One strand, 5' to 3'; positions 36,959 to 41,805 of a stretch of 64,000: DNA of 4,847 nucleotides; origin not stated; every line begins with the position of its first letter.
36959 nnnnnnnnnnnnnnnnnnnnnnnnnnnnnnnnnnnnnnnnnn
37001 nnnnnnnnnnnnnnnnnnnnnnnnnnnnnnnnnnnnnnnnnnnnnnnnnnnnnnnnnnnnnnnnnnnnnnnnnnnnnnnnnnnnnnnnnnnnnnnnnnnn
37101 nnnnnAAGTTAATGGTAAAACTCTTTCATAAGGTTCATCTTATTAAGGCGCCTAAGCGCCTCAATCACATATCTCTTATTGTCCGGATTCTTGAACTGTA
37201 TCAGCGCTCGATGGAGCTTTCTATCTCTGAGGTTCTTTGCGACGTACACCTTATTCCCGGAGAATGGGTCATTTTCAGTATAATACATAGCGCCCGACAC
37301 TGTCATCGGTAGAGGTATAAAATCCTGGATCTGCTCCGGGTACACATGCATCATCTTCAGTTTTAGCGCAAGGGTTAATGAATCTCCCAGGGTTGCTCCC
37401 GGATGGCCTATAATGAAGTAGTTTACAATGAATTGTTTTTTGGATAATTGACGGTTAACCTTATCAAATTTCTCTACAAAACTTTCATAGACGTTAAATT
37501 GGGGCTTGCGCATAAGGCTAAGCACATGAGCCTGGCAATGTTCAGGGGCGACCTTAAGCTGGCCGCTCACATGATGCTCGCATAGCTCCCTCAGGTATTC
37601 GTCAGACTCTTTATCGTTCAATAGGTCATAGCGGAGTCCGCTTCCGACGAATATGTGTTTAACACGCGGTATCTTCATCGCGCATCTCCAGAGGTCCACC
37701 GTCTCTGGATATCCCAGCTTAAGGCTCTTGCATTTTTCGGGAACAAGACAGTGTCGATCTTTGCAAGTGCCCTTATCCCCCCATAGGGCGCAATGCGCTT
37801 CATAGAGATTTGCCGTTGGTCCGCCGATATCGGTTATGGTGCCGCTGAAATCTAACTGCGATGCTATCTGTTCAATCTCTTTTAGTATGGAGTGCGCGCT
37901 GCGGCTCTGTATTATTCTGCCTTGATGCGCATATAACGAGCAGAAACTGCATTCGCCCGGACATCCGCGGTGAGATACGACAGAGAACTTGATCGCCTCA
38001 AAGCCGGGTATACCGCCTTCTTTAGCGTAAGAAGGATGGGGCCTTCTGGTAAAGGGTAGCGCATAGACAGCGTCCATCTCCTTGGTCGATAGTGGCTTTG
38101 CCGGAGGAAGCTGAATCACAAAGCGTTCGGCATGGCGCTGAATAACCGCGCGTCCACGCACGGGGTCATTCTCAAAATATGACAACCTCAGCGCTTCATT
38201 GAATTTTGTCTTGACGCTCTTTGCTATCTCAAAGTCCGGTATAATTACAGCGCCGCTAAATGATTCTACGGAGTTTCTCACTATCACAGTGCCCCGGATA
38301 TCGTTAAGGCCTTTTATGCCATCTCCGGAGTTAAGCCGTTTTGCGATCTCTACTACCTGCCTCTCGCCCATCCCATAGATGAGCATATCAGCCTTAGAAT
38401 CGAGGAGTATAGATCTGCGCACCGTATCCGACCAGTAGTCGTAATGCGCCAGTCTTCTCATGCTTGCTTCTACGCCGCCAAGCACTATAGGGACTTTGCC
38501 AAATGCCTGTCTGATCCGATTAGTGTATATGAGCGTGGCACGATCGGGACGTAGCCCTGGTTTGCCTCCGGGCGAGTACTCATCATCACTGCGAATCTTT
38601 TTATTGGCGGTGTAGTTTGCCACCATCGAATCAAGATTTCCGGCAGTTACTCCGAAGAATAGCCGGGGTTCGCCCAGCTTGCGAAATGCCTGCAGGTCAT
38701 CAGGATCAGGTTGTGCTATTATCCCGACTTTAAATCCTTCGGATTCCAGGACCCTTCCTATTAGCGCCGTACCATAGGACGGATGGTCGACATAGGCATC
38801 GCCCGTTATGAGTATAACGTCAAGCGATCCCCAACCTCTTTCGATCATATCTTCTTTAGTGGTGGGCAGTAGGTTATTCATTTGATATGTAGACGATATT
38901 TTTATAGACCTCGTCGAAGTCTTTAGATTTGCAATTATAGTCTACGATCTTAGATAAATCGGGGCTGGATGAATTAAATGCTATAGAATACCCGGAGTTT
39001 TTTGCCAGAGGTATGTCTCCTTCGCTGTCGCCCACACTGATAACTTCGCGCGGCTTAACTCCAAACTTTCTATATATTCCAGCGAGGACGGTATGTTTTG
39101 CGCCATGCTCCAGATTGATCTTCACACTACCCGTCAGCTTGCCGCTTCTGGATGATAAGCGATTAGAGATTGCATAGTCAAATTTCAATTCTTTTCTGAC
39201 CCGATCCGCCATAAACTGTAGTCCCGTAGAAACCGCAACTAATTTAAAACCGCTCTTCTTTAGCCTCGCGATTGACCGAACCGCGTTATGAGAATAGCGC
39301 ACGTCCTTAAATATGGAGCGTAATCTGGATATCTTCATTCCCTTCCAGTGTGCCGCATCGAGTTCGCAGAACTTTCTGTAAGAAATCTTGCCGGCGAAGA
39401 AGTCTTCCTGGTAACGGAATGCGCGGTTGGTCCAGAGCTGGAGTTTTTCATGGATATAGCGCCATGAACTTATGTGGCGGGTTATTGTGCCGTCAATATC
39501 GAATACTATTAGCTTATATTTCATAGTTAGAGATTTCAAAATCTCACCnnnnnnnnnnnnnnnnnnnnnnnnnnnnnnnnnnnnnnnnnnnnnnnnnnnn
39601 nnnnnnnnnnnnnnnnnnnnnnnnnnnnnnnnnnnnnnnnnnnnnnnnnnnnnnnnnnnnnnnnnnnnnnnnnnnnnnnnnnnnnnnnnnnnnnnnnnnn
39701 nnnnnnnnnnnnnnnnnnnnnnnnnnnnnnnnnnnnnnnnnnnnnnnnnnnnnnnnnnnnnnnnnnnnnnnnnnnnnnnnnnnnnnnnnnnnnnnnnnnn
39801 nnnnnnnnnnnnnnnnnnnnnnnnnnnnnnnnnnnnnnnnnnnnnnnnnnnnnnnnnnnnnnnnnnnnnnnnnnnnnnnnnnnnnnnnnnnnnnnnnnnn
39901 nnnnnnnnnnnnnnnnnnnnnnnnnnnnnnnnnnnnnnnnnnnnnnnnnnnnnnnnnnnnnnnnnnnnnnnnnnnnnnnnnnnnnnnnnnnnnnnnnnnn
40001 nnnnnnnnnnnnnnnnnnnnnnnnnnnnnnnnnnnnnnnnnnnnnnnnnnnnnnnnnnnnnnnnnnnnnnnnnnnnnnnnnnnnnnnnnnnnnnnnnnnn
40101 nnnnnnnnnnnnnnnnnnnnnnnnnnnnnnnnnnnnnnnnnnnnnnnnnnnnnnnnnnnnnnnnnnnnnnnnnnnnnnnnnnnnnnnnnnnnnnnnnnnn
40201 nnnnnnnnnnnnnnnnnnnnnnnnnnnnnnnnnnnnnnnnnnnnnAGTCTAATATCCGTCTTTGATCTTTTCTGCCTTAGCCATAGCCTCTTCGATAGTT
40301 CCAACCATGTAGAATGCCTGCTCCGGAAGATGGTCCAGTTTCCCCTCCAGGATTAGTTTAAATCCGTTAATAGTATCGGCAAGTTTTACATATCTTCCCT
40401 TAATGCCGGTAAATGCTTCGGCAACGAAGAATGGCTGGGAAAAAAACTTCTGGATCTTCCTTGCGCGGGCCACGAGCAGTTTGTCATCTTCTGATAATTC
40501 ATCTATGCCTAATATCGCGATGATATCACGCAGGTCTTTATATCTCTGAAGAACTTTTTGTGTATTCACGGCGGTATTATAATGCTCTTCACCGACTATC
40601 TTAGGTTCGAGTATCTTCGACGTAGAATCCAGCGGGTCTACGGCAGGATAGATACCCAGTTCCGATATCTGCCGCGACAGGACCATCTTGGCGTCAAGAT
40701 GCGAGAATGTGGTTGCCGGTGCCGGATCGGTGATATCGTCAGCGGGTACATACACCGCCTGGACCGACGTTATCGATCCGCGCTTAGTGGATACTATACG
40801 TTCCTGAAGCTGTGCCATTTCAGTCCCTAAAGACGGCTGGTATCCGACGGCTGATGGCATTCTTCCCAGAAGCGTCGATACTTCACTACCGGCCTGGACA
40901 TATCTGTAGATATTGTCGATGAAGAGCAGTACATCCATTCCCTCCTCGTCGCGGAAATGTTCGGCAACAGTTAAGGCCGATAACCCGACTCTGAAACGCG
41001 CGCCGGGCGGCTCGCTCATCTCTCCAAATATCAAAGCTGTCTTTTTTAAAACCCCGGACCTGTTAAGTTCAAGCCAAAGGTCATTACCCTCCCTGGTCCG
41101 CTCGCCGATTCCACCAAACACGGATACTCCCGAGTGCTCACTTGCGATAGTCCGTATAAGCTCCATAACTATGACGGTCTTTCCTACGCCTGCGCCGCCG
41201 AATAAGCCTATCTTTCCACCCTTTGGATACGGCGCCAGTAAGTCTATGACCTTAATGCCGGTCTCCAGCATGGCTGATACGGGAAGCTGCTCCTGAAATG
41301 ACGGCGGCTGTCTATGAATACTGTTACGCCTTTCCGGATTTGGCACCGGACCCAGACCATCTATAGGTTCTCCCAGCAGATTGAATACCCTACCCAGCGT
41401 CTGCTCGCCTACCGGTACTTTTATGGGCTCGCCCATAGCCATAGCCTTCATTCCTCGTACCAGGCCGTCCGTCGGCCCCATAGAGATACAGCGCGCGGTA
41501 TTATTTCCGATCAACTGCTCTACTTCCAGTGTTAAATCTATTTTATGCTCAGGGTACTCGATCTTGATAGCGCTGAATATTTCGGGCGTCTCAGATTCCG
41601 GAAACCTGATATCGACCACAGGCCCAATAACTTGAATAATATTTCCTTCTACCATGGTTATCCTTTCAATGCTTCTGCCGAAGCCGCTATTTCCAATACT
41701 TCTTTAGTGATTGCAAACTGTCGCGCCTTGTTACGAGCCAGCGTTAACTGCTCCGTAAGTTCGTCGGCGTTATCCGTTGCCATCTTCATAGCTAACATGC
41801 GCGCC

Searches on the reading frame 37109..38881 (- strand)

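Call 63: search_protein_families(library=pfam, proteins=[window:37109-38881:-], max_evalue=0.00001)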
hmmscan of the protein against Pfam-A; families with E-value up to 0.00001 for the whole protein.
window:37109-38881:- (590 aa): 3 families
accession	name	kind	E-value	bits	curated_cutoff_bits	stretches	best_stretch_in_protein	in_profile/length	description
PF08497.15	Radical_SAM_N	-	8.6e-131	436.1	25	1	5-300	2-301/301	Radical SAM N-terminal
PF11842.13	DUF3362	-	2.3e-16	60.8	27.6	1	516-584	1-74/151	Domain of unknown function (DUF3362)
PF04055.27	Radical_SAM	-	2.1e-08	35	29.5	1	302-500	2-158/166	Radical SAM superfamily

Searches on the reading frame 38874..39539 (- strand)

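Call 63: search_protein_families(library=pfam, proteins=[window:38874-39539:-], max_evalue=0.00001)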
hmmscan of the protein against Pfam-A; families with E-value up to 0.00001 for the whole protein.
window:38874-39539:- (221 aa): 4 families
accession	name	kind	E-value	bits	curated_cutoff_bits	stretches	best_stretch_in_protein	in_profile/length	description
PF12710.13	HAD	-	8.4e-19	69.2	27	1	11-180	1-189/189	haloacid dehalogenase-like hydrolase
PF00702.32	Hydrolase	-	3.1e-13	51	26.4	1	8-183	1-191/191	haloacid dehalogenase-like hydrolase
PF08282.18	Hydrolase_3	-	2.2e-12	47.7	20.9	1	137-213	177-253/255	haloacid dehalogenase-like hydrolase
PF13419.12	HAD_2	-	7.1e-08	33.2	23.8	1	11-186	1-175/178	Haloacid dehalogenase-like hydrolase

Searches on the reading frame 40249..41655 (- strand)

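Call 63: search_protein_families(library=pfam, proteins=[window:40249-41655:-], max_evalue=0.00001)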
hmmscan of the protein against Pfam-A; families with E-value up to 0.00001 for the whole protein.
window:40249-41655:- (468 aa): 3 families
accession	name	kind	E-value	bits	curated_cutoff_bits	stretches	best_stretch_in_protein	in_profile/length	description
PF00006.31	ATP-synt_ab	-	1.1e-72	244.5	29.5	1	133-346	1-213/213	ATP synthase alpha/beta family, nucleotide-binding domain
PF02874.29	ATP-synt_ab_N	-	1.6e-15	57.8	20.9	1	6-72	1-66/69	ATP synthase alpha/beta family, beta-barrel domain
PF22919.1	ATP-synt_VA_C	-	5.3e-15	55.7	24.7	1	351-441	5-98/101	C-terminal domain of V and A type ATP synthase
